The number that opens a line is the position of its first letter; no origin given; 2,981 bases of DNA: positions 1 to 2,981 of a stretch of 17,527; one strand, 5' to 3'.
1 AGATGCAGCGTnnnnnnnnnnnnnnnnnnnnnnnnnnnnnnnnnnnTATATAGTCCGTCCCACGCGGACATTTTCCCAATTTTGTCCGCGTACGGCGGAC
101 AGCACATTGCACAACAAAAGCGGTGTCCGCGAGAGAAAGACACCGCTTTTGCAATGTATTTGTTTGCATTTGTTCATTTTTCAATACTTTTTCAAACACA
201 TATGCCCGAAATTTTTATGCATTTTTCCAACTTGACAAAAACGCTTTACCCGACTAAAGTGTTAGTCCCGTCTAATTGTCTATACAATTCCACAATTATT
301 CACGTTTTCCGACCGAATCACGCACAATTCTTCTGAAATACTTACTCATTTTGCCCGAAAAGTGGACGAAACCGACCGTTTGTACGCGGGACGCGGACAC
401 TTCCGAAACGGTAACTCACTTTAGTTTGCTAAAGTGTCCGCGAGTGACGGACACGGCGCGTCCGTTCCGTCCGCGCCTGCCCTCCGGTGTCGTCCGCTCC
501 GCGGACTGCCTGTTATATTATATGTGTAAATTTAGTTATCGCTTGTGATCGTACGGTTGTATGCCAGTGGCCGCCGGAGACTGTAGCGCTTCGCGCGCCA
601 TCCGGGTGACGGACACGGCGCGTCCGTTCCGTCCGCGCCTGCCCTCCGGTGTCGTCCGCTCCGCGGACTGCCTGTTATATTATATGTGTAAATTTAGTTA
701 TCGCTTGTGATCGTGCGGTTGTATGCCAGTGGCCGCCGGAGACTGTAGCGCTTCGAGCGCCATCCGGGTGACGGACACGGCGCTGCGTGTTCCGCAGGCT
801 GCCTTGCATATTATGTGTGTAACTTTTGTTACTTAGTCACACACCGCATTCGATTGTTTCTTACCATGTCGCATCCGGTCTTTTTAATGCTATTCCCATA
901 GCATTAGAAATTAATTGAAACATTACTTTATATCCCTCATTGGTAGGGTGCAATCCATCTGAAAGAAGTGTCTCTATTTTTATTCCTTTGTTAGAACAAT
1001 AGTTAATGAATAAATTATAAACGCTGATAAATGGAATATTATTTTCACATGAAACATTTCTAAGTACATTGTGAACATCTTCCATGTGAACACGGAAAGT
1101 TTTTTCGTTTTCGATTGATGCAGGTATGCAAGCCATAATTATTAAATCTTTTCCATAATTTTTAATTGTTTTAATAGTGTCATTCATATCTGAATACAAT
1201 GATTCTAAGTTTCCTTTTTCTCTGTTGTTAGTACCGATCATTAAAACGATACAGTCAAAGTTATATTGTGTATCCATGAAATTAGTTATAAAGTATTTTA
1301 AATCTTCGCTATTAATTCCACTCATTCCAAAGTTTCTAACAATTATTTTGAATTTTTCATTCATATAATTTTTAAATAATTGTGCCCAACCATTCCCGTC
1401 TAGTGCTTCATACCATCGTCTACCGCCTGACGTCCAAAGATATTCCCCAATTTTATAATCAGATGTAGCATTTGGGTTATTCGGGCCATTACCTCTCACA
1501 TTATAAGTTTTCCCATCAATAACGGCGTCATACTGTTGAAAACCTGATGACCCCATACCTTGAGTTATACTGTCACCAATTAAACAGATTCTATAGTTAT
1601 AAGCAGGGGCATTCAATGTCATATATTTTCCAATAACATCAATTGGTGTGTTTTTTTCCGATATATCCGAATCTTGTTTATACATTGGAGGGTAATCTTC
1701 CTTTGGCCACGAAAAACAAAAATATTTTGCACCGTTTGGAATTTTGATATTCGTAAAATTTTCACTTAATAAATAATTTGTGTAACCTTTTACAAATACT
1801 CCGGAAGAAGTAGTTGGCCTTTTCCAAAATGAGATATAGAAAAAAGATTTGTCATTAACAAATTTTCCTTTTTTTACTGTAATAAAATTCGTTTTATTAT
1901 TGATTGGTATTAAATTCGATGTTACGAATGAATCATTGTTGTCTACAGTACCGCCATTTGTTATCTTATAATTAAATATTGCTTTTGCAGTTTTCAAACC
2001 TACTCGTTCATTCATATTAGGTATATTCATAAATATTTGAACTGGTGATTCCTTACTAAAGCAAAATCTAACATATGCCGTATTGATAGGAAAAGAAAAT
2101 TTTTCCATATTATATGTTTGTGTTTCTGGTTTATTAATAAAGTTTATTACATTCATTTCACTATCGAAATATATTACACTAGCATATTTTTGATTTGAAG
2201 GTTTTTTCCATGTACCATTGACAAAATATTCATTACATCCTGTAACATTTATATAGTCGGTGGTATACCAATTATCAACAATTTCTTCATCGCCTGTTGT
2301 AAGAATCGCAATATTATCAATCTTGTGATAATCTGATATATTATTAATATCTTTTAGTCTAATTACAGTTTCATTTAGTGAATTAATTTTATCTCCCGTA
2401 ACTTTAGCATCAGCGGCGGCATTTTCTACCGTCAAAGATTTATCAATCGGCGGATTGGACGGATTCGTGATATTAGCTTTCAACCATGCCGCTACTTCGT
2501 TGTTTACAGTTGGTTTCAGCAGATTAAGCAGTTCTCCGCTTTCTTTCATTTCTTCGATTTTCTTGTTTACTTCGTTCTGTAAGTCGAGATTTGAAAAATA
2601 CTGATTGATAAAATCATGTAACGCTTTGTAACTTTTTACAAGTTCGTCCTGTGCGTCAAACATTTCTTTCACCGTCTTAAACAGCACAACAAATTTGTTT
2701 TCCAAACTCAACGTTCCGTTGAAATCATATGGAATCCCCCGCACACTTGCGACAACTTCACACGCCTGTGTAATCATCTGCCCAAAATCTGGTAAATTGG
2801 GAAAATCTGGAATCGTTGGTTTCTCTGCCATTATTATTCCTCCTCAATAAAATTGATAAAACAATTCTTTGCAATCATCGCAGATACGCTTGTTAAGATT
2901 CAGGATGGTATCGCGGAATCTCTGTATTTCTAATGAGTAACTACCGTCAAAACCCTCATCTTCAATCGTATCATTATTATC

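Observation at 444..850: Very GC-rich 162-bp tandem repeats inside the ITRs: candidate structured RNA (pRNA-like) or origin-associated protein-binding array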

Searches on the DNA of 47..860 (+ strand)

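Call 11: search_dna_similar(query=window:47-860:+, collection=phages, mode=distant, max_rows=30, max_evalue=0.01)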
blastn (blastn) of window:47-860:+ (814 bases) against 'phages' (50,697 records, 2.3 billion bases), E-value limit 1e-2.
No match.

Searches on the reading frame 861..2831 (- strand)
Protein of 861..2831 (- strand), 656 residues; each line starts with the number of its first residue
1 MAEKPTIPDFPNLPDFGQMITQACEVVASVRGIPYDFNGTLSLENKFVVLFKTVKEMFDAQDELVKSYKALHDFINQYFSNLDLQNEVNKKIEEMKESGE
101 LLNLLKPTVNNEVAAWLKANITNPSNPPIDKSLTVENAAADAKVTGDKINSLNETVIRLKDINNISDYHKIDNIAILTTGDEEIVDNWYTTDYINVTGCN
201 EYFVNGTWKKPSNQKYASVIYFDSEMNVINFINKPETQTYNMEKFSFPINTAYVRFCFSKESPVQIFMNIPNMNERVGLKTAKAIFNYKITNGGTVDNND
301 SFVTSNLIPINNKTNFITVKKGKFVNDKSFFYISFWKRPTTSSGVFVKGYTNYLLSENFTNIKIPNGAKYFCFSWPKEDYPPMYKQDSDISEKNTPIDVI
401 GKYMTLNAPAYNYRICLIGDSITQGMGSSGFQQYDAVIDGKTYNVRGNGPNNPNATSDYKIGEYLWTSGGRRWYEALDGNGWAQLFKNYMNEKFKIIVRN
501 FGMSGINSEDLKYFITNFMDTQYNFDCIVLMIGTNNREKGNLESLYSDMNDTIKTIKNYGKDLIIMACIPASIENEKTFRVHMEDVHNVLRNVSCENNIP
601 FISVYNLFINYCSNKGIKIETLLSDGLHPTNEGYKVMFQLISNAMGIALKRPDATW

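Call 7: search_protein_families(library=phrogs, proteins=[window:861-2831:-], max_evalue=0.001)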
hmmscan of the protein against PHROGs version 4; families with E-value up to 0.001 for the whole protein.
window:861-2831:- (656 aa): 4 families
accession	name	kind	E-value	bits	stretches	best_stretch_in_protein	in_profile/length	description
phrog_6102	-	moron, auxiliary metabolic gene and host takeover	4.3e-10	39.9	1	413-638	31-218/442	lipase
phrog_15881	-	tail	6.7e-07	29.5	1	492-643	387-547/554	tail protein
phrog_9703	-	head and packaging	1.3e-06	28.6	1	526-636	386-488/502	head decoration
phrog_15641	-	tail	8e-05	22.1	1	464-644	184-349/679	tail fiber protein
